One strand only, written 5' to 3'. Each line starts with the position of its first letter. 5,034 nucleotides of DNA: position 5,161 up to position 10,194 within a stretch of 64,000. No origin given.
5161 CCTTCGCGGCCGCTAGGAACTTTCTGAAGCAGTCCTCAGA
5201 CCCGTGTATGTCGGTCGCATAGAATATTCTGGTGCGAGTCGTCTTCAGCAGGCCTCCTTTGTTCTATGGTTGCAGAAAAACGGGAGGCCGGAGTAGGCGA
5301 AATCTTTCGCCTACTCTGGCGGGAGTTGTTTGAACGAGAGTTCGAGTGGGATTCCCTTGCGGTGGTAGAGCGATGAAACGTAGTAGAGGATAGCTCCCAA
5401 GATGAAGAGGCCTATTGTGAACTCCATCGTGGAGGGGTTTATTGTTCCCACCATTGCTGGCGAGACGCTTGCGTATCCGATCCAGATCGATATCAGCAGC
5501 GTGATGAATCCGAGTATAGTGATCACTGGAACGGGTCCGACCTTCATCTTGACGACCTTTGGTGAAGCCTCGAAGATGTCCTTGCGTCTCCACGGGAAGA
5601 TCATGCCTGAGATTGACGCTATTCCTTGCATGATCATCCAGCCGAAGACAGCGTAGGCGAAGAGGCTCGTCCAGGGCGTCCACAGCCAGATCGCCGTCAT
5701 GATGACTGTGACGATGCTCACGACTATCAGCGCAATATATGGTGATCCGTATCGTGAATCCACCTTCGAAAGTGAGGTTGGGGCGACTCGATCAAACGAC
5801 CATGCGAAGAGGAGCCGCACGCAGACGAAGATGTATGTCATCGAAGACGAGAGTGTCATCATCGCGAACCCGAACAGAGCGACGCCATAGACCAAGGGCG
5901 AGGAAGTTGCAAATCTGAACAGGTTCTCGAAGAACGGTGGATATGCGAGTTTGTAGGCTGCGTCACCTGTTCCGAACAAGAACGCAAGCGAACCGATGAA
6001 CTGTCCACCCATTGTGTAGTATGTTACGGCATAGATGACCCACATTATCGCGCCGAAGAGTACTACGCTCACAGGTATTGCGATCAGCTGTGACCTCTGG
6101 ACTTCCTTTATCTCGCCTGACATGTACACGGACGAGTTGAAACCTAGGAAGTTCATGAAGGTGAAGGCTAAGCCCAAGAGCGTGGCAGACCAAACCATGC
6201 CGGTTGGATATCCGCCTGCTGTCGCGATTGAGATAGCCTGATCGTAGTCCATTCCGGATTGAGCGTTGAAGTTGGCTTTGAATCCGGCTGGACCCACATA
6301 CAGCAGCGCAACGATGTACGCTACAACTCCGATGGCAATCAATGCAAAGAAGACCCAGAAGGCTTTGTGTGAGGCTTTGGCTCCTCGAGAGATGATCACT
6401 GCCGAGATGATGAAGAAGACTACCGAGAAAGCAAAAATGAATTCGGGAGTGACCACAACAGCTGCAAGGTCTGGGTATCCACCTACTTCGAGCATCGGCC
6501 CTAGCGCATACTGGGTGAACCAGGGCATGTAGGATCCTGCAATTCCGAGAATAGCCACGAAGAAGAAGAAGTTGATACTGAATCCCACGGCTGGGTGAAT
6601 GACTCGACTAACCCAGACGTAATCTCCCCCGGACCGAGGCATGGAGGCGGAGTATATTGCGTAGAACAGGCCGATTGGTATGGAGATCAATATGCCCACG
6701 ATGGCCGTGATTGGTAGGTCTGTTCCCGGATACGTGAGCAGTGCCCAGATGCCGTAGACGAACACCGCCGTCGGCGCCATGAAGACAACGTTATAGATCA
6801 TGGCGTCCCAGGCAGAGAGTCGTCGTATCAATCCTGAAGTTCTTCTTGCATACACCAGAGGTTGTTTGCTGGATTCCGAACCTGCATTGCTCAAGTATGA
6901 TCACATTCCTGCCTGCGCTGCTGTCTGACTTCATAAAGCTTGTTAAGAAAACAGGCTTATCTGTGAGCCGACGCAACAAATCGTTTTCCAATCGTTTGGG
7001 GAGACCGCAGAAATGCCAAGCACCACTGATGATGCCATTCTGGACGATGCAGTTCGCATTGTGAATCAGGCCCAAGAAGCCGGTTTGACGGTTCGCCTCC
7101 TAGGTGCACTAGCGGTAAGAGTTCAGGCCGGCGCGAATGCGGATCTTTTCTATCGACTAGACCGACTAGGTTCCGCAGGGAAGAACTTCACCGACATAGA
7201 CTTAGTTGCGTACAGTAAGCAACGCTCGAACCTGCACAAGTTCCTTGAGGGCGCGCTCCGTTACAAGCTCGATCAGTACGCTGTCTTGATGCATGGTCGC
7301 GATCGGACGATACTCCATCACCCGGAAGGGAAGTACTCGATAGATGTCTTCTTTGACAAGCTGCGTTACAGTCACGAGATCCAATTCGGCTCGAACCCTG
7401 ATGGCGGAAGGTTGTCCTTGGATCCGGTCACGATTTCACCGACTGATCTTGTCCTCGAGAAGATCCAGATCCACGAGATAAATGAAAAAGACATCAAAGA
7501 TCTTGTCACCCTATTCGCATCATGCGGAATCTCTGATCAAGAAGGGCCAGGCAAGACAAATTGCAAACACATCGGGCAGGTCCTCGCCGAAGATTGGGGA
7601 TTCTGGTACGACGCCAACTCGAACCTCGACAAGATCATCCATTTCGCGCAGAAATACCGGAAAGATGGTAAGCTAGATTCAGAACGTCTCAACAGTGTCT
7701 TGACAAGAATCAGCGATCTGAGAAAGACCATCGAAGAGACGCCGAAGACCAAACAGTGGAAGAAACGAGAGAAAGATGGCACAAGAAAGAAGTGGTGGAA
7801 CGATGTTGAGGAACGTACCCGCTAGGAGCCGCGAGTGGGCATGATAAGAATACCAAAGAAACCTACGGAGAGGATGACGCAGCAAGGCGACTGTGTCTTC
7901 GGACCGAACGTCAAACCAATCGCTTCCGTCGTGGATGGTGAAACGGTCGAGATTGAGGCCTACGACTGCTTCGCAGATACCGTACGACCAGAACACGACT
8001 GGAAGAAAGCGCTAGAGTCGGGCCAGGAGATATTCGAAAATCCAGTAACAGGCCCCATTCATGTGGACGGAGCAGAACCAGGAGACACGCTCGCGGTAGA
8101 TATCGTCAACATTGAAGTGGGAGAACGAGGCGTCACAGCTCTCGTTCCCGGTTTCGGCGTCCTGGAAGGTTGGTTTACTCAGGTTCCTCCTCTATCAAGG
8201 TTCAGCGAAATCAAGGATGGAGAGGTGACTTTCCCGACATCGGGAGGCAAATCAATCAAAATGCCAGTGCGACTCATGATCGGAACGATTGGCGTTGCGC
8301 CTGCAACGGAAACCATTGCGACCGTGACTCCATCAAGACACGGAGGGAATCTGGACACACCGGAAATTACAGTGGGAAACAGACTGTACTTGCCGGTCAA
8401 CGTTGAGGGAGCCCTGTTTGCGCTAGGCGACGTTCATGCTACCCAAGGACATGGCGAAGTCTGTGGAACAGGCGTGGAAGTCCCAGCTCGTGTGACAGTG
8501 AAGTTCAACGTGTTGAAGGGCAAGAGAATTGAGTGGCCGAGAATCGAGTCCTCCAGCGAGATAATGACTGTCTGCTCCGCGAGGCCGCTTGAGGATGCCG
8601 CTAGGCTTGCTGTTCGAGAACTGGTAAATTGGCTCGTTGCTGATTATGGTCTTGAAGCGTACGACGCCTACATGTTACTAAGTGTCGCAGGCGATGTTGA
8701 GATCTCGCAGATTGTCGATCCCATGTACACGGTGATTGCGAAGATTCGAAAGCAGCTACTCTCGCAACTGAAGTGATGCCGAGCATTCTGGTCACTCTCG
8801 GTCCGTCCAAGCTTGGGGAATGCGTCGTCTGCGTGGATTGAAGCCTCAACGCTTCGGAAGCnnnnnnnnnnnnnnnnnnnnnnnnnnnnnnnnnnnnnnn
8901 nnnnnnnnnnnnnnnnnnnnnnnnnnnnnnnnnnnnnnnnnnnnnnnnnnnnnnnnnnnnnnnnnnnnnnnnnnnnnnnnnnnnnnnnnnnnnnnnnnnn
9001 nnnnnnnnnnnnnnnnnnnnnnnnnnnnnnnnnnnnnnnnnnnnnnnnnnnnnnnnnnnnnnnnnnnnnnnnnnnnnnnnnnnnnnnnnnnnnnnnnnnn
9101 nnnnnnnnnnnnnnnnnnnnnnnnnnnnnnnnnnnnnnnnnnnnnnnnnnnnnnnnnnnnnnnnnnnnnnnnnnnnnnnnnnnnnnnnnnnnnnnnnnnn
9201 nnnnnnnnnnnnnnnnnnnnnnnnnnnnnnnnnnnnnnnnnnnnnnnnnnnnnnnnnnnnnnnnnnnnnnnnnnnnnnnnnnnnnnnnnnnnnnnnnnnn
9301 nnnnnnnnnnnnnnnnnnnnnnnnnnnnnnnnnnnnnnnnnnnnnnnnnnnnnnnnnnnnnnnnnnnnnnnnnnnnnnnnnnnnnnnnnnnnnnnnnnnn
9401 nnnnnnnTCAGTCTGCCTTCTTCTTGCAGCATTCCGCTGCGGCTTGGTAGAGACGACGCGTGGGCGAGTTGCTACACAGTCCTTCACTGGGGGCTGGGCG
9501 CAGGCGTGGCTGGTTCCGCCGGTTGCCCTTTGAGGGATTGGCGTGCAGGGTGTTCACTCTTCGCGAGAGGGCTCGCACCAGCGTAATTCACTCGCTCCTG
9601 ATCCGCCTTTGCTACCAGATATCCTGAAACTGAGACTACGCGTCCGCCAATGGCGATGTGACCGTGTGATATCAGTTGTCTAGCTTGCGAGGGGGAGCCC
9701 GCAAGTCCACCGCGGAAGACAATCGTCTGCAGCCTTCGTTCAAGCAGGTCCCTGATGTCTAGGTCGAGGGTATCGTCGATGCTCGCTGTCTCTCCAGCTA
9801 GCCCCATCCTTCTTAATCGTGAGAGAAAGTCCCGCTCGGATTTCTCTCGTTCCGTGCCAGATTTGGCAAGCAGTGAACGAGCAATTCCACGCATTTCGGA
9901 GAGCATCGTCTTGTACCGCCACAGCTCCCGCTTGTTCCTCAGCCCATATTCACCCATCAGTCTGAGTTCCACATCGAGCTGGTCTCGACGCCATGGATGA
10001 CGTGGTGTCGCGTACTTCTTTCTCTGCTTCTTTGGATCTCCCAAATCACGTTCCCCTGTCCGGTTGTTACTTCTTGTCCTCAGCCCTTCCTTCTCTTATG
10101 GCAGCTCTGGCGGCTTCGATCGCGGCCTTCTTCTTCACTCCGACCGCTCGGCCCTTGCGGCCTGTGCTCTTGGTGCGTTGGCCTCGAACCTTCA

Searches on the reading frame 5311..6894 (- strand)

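Call 20: search_protein_families(library=pfam, proteins=[window:5311-6894:-], max_evalue=0.00001)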
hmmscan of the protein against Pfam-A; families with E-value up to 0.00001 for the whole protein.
window:5311-6894:- (527 aa): 2 families
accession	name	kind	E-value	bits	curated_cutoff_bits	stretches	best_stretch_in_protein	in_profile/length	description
PF13520.12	AA_permease_2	-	7.8e-32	111.2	27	1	36-478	6-406/427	Amino acid permease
PF00324.27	AA_permease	-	3.5e-12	46.2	24.6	1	39-516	10-466/470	Amino acid permease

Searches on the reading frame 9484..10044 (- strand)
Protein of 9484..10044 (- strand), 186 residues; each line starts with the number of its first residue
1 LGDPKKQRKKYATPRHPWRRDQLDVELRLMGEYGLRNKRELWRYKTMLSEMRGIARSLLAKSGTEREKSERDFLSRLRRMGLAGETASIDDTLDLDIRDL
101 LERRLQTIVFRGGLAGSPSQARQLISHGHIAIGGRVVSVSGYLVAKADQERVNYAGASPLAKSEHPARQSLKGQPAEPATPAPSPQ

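Call 20: search_protein_families(library=pfam, proteins=[window:9484-10044:-], max_evalue=0.00001)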
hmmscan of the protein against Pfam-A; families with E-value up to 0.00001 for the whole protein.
window:9484-10044:- (186 aa): 1 family
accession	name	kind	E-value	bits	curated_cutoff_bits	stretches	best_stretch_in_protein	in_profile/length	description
PF01479.30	S4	-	5.7e-12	45.6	22.8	1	103-148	1-46/48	S4 domain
